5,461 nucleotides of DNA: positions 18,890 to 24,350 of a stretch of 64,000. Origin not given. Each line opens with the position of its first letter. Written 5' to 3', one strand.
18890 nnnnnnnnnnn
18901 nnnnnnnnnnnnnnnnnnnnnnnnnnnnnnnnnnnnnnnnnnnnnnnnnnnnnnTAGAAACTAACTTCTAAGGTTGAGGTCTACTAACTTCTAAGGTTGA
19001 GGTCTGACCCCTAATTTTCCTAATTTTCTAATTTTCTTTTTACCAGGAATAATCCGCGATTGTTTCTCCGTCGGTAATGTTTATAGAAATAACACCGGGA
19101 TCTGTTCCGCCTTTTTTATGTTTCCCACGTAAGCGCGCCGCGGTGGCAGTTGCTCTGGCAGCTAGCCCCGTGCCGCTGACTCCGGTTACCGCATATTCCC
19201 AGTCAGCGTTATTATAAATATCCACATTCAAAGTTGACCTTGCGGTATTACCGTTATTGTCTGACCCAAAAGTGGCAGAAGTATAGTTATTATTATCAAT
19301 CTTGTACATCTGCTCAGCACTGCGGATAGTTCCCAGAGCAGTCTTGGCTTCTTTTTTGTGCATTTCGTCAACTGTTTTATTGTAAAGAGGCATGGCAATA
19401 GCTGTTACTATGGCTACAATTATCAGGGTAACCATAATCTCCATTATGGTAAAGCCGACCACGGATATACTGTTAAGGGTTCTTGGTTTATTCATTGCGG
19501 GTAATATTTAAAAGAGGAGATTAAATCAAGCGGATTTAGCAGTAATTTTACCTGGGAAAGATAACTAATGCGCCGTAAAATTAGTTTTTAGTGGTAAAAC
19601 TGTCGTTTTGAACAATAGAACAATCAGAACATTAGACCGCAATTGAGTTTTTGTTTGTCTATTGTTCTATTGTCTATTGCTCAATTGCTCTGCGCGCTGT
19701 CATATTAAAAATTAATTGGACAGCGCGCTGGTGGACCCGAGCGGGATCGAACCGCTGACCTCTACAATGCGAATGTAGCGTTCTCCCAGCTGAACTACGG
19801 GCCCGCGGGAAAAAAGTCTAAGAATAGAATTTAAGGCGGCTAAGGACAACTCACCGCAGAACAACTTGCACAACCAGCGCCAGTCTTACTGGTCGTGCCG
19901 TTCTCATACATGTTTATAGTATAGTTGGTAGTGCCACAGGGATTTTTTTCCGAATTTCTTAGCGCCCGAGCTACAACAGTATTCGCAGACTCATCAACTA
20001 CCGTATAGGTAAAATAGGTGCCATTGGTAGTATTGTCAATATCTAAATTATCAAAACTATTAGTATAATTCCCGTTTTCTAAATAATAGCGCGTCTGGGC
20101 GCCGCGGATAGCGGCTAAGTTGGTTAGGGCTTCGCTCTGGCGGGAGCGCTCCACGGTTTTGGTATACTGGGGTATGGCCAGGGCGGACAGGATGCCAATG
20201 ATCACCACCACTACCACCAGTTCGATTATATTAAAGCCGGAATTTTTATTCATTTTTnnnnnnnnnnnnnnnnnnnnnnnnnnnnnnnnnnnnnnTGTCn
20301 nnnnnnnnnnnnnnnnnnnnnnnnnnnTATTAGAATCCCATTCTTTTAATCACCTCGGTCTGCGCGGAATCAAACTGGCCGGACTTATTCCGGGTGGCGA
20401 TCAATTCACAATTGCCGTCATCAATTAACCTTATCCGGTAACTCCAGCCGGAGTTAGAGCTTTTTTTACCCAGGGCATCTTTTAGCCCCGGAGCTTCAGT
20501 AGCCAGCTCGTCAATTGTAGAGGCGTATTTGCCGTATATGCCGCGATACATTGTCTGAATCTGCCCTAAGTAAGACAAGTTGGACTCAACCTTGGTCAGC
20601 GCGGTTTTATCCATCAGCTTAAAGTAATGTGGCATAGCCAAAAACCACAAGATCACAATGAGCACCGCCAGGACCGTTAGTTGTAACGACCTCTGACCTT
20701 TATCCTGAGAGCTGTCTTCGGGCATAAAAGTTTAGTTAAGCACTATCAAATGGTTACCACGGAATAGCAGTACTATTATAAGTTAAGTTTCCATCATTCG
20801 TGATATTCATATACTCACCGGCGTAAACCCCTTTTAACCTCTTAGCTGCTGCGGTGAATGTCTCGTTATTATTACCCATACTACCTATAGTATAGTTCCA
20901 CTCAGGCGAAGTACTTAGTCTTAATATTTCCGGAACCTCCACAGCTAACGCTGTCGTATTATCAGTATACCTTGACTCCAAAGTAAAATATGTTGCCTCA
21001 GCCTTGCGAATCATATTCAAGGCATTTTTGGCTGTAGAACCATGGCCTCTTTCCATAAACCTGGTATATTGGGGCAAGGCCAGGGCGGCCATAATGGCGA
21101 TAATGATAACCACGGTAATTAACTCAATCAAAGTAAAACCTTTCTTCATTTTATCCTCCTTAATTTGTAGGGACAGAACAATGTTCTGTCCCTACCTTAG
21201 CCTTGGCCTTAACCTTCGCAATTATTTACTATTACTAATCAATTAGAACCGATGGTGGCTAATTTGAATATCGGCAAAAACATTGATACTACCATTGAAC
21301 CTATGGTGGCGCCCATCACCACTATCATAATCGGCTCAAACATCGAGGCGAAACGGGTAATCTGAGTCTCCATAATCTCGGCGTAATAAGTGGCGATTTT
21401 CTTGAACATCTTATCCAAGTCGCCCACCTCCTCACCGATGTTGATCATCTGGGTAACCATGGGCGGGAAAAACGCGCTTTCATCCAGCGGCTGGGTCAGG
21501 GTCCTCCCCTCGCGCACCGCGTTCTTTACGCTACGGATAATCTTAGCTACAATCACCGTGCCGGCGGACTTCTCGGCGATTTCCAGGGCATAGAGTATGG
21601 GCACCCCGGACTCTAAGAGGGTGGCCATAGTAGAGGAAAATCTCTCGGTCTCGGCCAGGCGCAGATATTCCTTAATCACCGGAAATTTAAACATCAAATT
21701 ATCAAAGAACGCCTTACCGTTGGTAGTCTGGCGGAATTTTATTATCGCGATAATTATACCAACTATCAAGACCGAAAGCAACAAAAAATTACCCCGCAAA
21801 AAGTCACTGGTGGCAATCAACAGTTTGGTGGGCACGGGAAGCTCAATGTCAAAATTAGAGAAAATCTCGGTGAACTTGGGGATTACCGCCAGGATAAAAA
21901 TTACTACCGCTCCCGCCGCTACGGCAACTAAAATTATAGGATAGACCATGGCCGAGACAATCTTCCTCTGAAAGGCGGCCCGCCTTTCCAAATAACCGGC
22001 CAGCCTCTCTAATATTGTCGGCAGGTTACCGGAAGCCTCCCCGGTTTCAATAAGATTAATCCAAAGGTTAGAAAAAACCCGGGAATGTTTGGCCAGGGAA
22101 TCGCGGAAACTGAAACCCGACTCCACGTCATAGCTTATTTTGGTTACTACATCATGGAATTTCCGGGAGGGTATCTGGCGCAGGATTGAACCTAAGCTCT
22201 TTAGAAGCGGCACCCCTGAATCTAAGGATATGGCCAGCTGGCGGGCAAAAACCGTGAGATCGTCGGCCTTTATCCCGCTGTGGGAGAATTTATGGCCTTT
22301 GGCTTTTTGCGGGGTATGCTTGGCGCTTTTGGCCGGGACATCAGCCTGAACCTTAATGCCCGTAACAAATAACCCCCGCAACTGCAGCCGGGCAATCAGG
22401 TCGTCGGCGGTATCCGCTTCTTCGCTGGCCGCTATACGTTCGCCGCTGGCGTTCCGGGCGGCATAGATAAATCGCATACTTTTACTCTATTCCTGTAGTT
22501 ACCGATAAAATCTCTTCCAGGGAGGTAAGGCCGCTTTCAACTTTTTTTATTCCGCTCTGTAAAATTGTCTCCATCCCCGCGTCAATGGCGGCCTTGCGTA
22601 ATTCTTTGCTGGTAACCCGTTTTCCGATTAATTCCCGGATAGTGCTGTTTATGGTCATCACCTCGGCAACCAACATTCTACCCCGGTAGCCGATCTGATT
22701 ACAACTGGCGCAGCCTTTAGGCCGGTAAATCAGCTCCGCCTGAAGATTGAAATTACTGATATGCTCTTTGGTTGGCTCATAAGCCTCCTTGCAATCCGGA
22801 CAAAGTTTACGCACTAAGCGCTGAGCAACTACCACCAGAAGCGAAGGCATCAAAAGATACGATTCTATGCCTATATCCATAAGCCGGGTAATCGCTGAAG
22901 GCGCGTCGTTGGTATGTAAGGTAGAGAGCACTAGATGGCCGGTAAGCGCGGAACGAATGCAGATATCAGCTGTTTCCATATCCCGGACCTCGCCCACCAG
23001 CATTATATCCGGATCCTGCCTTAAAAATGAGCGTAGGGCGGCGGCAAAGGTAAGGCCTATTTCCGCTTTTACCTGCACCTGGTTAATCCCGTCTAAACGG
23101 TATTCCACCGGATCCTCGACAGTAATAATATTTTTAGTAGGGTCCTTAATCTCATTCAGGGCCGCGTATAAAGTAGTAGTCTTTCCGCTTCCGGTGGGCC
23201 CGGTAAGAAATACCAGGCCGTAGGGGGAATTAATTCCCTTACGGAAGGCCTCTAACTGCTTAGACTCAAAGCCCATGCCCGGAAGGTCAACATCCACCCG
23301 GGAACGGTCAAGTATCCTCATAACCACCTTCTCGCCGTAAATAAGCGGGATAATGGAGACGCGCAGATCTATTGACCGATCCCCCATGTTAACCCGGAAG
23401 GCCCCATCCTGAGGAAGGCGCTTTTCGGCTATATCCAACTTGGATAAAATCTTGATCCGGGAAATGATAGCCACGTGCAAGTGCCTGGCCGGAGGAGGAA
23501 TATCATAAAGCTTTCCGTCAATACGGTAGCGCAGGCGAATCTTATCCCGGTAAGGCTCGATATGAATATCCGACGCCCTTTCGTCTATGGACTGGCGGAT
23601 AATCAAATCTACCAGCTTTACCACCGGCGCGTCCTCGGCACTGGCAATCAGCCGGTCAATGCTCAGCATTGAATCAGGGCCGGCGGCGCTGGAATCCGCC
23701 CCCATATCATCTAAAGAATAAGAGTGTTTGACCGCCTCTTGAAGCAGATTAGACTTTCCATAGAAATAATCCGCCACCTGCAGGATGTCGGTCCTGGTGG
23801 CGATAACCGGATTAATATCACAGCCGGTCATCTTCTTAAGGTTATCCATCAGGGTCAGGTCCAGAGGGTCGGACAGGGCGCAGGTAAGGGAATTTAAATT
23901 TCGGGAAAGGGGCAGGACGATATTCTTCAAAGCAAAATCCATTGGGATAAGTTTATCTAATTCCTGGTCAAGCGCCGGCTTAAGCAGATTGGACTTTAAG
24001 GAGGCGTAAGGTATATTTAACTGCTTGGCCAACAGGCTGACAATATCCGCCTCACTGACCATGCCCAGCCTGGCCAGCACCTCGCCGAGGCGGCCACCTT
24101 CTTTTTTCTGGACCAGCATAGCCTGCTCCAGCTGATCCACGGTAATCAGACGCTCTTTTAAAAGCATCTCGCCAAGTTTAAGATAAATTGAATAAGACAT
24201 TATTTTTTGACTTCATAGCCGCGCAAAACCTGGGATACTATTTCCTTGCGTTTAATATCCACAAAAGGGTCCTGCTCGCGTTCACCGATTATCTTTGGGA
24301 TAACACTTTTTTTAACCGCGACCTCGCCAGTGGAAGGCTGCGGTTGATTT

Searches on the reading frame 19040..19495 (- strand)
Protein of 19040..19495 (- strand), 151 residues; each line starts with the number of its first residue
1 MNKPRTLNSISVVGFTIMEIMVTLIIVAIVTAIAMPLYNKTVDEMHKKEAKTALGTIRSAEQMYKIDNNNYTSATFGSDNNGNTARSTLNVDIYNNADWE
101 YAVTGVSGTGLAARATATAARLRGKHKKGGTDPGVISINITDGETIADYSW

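Call 39: search_protein_families(library=pfam, proteins=[window:19040-19495:-], max_evalue=0.001)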
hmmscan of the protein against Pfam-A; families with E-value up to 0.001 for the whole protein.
window:19040-19495:- (151 aa): 1 family
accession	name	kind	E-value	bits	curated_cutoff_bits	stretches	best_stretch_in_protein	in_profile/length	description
PF16732.10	ComP_DUS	-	0.0001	23.5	27.3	1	36-119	1-76/87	Type IV minor pilin ComP, DNA uptake sequence receptor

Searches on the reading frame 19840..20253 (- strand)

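Call 39: search_protein_families(library=pfam, proteins=[window:19840-20253:-], max_evalue=0.001)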
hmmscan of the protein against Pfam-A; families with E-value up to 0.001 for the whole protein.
window:19840-20253:- (137 aa): 3 families
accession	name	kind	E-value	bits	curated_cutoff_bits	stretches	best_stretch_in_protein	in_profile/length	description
PF16732.10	ComP_DUS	-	4.2e-10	40.8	27.3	1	28-108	1-85/87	Type IV minor pilin ComP, DNA uptake sequence receptor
PF16734.10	Pilin_GH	-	4.6e-10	40.4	28.9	1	39-100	1-63/114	Type IV pilin-like G and H, putative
PF07963.17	N_methyl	-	0.00013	21.9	21.2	1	1-26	1-26/27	Prokaryotic N-terminal methylation motif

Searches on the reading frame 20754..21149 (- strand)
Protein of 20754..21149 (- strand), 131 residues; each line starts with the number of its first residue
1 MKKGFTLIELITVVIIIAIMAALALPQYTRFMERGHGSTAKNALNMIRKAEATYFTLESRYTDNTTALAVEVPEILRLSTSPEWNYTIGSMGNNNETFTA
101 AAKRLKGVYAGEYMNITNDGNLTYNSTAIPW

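Call 39: search_protein_families(library=pfam, proteins=[window:20754-21149:-], max_evalue=0.001)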
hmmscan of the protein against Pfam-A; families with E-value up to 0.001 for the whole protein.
window:20754-21149:- (131 aa): 3 families
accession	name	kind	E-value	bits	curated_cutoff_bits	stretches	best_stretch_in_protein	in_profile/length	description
PF07963.17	N_methyl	-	7.3e-06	25.8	21.2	1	2-25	4-27/27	Prokaryotic N-terminal methylation motif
PF16732.10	ComP_DUS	-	1.9e-05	25.9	27.3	1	26-104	1-74/87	Type IV minor pilin ComP, DNA uptake sequence receptor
PF16734.10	Pilin_GH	-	0.00011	23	28.9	1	38-106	2-65/114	Type IV pilin-like G and H, putative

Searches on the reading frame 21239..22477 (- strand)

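Call 39: search_protein_families(library=pfam, proteins=[window:21239-22477:-], max_evalue=0.001)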
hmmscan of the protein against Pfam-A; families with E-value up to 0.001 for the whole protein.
window:21239-22477:- (412 aa): 1 family
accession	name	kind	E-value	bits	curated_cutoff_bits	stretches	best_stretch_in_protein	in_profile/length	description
PF00482.28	T2SSF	-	4.8e-57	191.8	25.2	2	77-200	1-125/125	Type II secretion system (T2SS), protein F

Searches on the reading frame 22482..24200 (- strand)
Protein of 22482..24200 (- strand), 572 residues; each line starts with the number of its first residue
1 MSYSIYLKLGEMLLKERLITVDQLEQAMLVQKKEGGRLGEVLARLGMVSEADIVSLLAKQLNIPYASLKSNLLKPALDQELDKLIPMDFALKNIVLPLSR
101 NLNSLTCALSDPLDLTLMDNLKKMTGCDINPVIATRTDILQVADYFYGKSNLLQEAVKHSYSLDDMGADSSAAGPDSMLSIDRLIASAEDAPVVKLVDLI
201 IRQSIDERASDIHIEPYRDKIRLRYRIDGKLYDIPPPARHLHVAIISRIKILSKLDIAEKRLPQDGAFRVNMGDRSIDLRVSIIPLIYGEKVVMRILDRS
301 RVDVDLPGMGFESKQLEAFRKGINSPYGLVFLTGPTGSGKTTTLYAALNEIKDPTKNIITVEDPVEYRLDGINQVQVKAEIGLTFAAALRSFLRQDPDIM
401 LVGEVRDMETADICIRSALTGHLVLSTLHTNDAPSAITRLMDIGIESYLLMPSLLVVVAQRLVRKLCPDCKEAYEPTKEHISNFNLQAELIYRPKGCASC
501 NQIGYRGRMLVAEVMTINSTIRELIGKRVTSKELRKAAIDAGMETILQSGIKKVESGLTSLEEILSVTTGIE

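Call 39: search_protein_families(library=pfam, proteins=[window:22482-24200:-], max_evalue=0.001)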
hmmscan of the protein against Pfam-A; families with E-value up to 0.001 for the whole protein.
window:22482-24200:- (572 aa): 5 families
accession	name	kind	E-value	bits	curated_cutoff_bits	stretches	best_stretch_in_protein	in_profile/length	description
PF00437.27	T2SSE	-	1.9e-135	451.7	24.9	1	188-565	3-369/370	Type II/IV secretion system protein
PF05157.20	MshEN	-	2.7e-17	62.9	23.1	1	63-149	3-86/90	MshEN domain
PF13191.12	AAA_16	-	0.00024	22.1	32.6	1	314-367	10-63/167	AAA ATPase domain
PF13604.12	AAA_30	-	0.00042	20.5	27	1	312-352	3-43/191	AAA domain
PF25199.1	nSTAND_NTPase5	-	0.00058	20.1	34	0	324-372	38-87/145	Novel STAND NTPase 5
